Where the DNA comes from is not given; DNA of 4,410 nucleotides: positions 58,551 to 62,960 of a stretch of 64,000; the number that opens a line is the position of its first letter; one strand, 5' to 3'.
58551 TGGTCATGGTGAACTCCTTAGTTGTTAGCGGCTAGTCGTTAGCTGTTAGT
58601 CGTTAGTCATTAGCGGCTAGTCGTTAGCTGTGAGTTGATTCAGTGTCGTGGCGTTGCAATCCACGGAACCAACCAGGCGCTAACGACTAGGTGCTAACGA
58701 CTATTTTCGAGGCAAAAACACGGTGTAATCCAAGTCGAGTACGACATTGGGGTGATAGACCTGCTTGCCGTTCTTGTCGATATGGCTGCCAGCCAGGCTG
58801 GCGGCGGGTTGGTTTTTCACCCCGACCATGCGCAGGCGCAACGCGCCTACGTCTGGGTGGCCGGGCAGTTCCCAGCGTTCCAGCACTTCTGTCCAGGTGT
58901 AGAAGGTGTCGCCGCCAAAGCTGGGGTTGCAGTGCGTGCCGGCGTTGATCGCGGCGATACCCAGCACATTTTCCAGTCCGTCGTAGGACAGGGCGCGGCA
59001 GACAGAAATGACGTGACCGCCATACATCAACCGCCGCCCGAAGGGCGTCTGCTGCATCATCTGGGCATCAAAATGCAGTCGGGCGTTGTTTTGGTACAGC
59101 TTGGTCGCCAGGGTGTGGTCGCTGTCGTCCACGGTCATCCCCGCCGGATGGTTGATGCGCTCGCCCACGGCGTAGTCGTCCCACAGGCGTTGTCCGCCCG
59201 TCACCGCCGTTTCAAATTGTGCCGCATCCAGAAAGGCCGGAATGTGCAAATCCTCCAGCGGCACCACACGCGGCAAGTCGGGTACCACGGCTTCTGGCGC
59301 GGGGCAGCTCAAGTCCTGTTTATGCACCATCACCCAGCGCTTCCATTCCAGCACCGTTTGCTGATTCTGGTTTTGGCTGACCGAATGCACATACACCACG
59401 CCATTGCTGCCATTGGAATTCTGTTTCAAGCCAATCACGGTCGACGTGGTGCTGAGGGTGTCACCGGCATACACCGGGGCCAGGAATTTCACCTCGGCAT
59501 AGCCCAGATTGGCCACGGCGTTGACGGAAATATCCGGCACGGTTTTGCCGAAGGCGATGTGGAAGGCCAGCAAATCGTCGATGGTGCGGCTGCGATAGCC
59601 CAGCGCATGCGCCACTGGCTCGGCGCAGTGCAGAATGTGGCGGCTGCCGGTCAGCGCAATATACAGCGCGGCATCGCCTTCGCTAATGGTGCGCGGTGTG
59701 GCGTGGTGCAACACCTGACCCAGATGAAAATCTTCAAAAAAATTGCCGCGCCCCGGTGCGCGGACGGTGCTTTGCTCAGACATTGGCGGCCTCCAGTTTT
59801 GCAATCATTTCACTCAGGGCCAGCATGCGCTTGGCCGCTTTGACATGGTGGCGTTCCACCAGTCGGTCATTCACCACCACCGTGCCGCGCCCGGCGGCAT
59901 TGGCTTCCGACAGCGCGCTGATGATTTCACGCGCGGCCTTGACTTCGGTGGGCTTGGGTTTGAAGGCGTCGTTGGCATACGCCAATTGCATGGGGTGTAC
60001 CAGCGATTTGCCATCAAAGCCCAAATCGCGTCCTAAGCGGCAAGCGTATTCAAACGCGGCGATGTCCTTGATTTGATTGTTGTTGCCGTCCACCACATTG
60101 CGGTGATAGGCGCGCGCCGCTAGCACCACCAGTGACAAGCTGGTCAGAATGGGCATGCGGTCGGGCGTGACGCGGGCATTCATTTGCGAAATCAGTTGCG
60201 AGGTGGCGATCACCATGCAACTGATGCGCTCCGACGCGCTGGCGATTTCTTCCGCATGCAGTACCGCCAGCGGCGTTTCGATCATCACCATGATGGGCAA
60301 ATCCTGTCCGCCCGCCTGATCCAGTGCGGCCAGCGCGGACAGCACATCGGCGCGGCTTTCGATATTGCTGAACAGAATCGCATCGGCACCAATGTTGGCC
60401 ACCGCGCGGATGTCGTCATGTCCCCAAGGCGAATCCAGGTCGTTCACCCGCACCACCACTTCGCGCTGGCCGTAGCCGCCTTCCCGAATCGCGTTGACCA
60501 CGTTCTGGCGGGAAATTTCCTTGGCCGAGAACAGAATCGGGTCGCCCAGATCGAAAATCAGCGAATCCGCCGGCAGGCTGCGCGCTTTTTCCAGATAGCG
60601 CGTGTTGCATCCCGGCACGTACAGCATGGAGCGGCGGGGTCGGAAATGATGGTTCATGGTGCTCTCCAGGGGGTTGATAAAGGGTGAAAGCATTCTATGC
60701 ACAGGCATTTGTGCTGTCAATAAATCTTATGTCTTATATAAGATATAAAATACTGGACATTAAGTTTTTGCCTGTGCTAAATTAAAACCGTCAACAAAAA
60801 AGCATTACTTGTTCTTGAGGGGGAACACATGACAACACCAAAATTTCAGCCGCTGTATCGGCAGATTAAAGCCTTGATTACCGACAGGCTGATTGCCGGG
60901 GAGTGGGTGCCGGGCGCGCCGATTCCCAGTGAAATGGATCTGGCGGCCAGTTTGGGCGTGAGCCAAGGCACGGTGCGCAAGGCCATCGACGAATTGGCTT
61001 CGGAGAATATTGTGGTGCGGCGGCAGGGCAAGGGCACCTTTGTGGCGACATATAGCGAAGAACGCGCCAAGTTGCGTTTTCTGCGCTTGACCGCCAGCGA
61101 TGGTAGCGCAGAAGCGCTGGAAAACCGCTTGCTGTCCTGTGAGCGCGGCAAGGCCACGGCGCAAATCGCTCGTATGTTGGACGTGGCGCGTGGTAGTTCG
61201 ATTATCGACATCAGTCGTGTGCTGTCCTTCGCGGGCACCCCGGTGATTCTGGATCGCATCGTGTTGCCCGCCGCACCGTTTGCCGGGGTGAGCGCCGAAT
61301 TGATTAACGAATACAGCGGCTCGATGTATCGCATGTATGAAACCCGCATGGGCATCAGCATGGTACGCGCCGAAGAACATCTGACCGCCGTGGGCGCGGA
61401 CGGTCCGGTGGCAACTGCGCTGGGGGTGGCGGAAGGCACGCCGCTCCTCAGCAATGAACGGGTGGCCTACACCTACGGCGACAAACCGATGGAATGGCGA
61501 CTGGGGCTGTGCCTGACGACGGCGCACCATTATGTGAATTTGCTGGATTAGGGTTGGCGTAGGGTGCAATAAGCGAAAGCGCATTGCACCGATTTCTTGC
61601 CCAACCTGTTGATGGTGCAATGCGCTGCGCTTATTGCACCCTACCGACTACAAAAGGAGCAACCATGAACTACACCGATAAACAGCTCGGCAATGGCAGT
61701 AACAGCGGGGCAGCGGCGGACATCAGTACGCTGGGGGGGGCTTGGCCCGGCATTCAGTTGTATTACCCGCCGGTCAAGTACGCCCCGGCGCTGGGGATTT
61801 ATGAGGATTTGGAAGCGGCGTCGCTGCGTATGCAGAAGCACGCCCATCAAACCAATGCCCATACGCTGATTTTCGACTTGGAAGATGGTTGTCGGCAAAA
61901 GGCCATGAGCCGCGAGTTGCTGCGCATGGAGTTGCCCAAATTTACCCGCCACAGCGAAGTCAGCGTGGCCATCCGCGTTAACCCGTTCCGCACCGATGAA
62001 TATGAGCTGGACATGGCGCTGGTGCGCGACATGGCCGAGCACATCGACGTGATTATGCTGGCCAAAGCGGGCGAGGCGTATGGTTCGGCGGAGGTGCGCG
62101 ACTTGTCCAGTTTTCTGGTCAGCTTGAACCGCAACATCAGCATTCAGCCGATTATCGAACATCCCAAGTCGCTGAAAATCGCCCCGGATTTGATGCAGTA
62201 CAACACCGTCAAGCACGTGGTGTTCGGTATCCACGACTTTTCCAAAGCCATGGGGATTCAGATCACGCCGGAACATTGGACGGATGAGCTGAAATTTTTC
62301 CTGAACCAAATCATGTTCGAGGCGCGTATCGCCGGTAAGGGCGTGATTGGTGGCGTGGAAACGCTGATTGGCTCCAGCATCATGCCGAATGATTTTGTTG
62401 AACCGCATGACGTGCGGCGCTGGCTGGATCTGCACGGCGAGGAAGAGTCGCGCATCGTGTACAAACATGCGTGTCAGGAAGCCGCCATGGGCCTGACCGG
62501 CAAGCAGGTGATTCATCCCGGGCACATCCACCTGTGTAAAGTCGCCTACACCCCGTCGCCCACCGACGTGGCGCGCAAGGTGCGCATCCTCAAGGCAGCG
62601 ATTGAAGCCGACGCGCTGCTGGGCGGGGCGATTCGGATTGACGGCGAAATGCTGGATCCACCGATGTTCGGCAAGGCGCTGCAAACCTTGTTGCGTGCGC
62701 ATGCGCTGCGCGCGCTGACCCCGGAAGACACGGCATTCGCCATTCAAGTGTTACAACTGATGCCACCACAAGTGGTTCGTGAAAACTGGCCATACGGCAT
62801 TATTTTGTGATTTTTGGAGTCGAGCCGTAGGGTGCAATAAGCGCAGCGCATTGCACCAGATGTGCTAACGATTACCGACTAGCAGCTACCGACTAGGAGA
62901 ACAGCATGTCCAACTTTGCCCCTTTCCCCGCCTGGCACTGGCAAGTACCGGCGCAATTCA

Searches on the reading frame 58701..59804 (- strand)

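Call 95: search_protein_families(library=pfam, proteins=[window:58701-59804:-], max_evalue=0.00001)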
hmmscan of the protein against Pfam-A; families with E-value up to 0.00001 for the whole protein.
window:58701-59804:- (367 aa): 2 families
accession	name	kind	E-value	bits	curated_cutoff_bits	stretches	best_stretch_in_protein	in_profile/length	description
PF19315.5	MC_hydratase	-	9.9e-17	61.5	26.5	1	18-332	19-338/353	Mesaconyl-CoA hydratase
PF01575.25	MaoC_dehydratas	-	9.6e-15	54.7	27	1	28-141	6-119/123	MaoC like domain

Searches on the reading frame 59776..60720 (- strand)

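Call 95: search_protein_families(library=pfam, proteins=[window:59776-60720:-], max_evalue=0.00001)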
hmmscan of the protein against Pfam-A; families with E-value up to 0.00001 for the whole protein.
window:59776-60720:- (314 aa): 1 family
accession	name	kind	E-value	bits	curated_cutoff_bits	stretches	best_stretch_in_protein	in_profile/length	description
PF03328.21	HpcH_HpaI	-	4.4e-35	121.4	25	1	30-243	1-221/221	HpcH/HpaI aldolase/citrate lyase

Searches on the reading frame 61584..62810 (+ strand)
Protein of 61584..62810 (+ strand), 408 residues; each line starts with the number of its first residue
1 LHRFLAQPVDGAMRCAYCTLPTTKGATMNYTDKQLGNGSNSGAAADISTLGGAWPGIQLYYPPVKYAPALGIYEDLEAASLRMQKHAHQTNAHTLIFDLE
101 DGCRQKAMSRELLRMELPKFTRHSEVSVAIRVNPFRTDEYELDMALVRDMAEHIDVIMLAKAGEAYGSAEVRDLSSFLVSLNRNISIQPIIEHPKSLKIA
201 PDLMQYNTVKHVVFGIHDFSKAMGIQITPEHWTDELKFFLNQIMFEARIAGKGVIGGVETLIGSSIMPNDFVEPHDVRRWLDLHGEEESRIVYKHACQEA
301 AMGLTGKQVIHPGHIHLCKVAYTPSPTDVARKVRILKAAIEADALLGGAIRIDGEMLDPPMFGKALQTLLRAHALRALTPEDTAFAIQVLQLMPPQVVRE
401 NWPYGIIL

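Call 31: search_protein_families(library=pfam, proteins=[window:61584-62810:+])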
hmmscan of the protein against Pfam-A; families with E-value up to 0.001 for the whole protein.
window:61584-62810:+ (408 aa): 2 families
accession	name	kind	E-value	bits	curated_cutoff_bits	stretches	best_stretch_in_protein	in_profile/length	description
PF03328.21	HpcH_HpaI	-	1.7e-11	44.3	25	1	79-258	9-191/221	HpcH/HpaI aldolase/citrate lyase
PF15617.12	C-C_Bond_Lyase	-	1.3e-06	28.3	28.4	0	295-339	241-285/320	C-C_Bond_Lyase of the TIM-Barrel fold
